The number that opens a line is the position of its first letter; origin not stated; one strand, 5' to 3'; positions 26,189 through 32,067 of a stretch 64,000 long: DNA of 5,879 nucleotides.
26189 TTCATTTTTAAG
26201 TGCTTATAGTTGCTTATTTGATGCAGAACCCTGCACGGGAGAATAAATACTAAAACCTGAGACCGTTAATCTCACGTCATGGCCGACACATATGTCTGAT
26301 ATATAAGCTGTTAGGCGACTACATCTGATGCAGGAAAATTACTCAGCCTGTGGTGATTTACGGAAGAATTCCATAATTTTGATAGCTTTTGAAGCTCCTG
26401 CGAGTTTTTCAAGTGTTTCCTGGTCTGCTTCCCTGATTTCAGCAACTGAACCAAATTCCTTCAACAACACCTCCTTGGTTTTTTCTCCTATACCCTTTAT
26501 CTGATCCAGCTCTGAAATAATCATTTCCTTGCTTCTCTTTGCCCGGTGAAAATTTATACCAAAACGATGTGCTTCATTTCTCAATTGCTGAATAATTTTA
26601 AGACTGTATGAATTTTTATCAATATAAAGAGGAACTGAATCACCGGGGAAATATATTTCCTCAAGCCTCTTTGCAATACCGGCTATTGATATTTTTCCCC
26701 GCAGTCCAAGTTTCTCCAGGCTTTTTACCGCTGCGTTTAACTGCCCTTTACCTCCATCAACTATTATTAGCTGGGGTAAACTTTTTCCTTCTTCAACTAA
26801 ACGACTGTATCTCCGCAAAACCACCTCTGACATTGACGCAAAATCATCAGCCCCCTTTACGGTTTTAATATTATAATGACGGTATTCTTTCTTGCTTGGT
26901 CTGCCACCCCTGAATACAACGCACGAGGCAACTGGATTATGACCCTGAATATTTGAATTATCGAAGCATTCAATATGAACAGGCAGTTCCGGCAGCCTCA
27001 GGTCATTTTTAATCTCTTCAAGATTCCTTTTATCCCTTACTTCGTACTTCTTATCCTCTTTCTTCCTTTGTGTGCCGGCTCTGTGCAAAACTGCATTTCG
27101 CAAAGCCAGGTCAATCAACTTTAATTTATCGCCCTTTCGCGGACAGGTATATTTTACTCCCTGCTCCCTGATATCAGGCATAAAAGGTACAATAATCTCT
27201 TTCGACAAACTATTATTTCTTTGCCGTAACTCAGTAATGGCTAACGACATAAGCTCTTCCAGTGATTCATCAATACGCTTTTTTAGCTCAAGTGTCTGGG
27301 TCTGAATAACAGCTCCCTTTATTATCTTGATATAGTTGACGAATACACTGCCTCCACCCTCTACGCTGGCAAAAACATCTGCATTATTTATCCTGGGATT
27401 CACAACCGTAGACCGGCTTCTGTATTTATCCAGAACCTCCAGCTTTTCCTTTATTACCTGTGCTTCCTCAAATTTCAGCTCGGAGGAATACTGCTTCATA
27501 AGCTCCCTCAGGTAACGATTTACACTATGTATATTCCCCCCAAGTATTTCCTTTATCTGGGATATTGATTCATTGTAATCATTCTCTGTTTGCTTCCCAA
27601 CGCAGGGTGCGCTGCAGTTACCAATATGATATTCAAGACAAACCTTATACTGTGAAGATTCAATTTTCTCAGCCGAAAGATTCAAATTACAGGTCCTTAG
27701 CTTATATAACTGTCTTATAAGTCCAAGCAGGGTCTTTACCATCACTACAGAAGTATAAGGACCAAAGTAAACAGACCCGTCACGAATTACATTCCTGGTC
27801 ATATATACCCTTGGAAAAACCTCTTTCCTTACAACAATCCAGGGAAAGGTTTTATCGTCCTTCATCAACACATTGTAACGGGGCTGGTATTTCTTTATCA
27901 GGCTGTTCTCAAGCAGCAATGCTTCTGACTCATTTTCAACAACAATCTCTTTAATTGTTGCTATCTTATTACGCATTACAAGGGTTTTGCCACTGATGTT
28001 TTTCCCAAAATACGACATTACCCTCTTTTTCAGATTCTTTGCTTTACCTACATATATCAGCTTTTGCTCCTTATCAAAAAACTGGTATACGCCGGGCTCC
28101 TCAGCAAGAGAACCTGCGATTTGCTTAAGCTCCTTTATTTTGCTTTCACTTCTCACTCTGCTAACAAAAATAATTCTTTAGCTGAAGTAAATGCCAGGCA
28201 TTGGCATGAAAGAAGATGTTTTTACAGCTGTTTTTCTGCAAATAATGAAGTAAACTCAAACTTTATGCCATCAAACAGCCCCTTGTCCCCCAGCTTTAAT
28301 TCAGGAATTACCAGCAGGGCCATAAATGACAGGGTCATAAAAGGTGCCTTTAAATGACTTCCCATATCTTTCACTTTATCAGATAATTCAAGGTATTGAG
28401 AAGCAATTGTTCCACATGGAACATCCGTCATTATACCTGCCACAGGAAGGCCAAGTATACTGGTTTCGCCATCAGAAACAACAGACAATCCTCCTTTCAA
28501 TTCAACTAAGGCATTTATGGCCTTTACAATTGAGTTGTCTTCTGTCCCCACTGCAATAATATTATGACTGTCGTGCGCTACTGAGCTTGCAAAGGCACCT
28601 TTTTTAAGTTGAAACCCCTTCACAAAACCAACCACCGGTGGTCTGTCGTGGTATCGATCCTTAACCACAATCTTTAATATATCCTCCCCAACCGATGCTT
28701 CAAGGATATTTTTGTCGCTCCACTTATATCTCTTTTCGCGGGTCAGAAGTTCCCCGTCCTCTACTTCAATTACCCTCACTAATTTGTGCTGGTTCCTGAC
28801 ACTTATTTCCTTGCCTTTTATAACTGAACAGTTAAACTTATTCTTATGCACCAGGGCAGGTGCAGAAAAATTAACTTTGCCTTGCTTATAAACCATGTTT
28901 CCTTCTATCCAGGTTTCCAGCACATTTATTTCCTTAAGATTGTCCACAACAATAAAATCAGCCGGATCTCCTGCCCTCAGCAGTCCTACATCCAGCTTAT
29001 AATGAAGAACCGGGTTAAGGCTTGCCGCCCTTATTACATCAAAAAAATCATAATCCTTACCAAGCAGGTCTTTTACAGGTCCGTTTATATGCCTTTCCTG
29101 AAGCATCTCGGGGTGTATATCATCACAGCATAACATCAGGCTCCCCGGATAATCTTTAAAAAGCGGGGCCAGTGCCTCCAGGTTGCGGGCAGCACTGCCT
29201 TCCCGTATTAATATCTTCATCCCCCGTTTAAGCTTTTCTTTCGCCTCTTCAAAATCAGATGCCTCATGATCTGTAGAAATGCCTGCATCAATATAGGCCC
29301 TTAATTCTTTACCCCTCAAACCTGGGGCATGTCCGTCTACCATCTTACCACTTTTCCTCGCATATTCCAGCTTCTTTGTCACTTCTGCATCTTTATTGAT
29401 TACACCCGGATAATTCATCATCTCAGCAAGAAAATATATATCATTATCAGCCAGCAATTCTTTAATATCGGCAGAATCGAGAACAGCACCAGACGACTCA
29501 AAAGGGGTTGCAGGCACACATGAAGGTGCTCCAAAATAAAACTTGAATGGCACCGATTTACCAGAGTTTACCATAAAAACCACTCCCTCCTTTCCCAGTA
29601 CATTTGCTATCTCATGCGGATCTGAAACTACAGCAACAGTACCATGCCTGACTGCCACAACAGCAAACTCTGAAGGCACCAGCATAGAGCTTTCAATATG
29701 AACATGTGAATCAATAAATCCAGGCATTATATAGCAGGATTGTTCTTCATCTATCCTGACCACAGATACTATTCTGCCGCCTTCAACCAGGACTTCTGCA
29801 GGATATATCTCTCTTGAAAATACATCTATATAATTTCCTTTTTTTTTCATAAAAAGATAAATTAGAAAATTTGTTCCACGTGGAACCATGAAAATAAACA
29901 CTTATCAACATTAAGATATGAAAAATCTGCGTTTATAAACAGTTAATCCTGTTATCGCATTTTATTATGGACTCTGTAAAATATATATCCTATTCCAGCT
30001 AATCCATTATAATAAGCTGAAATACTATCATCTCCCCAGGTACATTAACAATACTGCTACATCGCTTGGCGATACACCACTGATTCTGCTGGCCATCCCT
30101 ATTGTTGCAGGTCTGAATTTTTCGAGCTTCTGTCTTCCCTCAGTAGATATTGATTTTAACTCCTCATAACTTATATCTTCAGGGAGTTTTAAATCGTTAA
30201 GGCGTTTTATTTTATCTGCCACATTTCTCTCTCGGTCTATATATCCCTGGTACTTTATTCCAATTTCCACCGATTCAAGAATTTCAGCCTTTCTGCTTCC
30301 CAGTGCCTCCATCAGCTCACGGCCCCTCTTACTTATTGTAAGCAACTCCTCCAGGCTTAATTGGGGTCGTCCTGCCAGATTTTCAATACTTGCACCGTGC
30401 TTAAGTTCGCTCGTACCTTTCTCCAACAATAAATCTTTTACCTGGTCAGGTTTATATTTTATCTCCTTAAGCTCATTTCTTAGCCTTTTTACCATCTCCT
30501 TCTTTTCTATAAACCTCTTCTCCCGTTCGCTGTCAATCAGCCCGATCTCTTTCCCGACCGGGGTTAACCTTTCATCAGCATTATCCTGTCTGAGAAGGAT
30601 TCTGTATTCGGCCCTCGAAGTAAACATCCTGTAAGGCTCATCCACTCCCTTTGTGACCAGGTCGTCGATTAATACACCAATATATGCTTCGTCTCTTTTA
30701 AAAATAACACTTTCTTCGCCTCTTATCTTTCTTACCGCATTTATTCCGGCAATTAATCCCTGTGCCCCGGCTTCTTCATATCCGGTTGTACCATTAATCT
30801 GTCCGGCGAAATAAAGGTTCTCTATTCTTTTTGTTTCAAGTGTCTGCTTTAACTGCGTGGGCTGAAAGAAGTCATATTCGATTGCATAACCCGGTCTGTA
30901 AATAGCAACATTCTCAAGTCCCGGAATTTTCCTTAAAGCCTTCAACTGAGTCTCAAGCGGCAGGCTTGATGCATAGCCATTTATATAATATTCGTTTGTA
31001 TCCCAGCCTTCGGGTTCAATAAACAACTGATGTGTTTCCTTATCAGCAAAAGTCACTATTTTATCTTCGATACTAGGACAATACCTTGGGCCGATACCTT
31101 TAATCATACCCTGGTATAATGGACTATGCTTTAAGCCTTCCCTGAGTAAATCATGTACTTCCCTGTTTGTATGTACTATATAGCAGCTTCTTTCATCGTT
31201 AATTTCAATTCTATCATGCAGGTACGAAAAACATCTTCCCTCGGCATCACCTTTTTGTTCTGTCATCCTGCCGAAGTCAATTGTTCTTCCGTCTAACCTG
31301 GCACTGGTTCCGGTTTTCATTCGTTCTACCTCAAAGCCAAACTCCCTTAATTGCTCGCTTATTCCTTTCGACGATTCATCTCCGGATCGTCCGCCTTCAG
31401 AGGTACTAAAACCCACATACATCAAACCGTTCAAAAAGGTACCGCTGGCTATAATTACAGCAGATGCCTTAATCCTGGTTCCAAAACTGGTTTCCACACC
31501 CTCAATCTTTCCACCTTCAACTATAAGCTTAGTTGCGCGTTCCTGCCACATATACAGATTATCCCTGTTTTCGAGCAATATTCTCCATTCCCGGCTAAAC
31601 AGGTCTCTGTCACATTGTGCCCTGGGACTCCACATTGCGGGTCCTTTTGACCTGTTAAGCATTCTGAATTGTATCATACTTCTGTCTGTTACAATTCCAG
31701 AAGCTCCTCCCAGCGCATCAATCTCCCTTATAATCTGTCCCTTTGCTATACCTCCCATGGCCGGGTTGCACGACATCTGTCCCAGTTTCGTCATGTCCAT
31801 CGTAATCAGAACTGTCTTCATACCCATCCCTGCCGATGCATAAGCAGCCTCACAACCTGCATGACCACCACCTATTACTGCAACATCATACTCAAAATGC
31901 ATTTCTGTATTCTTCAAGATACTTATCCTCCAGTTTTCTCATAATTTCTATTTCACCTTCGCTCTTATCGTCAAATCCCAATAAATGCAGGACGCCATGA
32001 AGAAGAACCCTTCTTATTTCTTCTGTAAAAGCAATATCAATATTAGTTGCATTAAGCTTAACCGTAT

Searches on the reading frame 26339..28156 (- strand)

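Call 58: search_protein_families(library=pfam, proteins=[window:26339-28156:-])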
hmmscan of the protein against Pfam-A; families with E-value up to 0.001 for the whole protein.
window:26339-28156:- (605 aa): 5 families
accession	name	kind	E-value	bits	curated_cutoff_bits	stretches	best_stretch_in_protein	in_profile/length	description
PF08459.17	UvrC_RNaseH_dom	-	1.2e-54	184.9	22.3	1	384-534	2-159/159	UvrC RNAse H endonuclease domain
PF22920.2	UvrC_RNaseH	-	4.8e-17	62.4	24.3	1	258-358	1-112/116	UvrC Ribonuclease H-like domain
PF01541.30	GIY-YIG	-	4.1e-13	49.9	22.6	1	21-95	2-78/78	GIY-YIG catalytic domain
PF14520.12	HHH_5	-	7.5e-08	33.2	27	1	548-599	2-56/57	Helix-hairpin-helix domain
PF12826.13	HHH_2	-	0.00012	22.6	27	1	553-601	8-58/64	Helix-hairpin-helix motif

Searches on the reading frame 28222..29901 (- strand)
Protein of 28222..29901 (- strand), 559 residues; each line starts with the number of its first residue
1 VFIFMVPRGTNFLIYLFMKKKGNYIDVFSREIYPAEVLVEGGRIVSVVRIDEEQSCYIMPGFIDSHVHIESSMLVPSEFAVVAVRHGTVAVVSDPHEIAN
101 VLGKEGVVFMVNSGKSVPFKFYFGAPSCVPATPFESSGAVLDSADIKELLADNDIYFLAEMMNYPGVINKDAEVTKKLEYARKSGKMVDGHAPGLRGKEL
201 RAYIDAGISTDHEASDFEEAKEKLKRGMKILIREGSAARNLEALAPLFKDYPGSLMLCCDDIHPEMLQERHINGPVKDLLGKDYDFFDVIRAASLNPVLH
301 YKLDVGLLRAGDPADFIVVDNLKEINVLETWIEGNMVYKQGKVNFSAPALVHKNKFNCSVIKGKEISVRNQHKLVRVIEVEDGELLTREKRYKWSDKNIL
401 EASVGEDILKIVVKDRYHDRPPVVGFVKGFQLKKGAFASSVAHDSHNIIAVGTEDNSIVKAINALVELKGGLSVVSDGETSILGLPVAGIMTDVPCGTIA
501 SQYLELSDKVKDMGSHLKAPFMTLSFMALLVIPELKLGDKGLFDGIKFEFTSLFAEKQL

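Call 58: search_protein_families(library=pfam, proteins=[window:28222-29901:-])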
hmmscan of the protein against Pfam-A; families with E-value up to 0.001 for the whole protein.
window:28222-29901:- (559 aa): 3 families
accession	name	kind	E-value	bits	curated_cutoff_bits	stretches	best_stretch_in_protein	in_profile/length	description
PF13382.11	Adenine_deam_C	-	1.4e-54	184.5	27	1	386-548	3-168/169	Adenine deaminase C-terminal domain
PF01979.26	Amidohydro_1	-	4.9e-36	125.1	25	1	57-337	1-345/345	Amidohydrolase family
PF07969.17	Amidohydro_3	-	2.1e-06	27.9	29.7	0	281-338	404-472/472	Amidohydrolase family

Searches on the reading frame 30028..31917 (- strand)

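Call 58: search_protein_families(library=pfam, proteins=[window:30028-31917:-])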
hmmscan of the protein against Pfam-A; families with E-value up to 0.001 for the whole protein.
window:30028-31917:- (629 aa): 8 families
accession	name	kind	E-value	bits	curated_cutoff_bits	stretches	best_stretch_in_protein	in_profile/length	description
PF01134.28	GIDA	-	5.4e-161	536.4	22.1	1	11-402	1-391/391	Glucose inhibited division protein A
PF13932.14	SAM_GIDA_C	-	5e-24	84.3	27.1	1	569-624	2-57/57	tRNA modifying enzyme MnmG/GidA C-terminal helical bundle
PF21680.2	GIDA_C_1st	-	1.7e-16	61.1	24.7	1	464-564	2-96/96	tRNA modifying enzyme MnmG/GidA C-terminal helical domain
PF12831.13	FAD_oxidored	-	5.5e-08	33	27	1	11-159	1-145/416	FAD dependent oxidoreductase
PF07992.20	Pyr_redox_2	-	3.7e-07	30.3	26.1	1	10-163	1-112/291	Pyridine nucleotide-disulphide oxidoreductase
PF01266.30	DAO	-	2e-06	28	27.9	0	11-41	1-31/353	FAD dependent oxidoreductase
PF00890.30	FAD_binding_2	-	1.6e-05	24.7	20.4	0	11-40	1-30/414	FAD binding domain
PF01262.27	AlaDh_PNT_C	-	0.00021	21.2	23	0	11-48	30-67/214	Alanine dehydrogenase/PNT, C-terminal domain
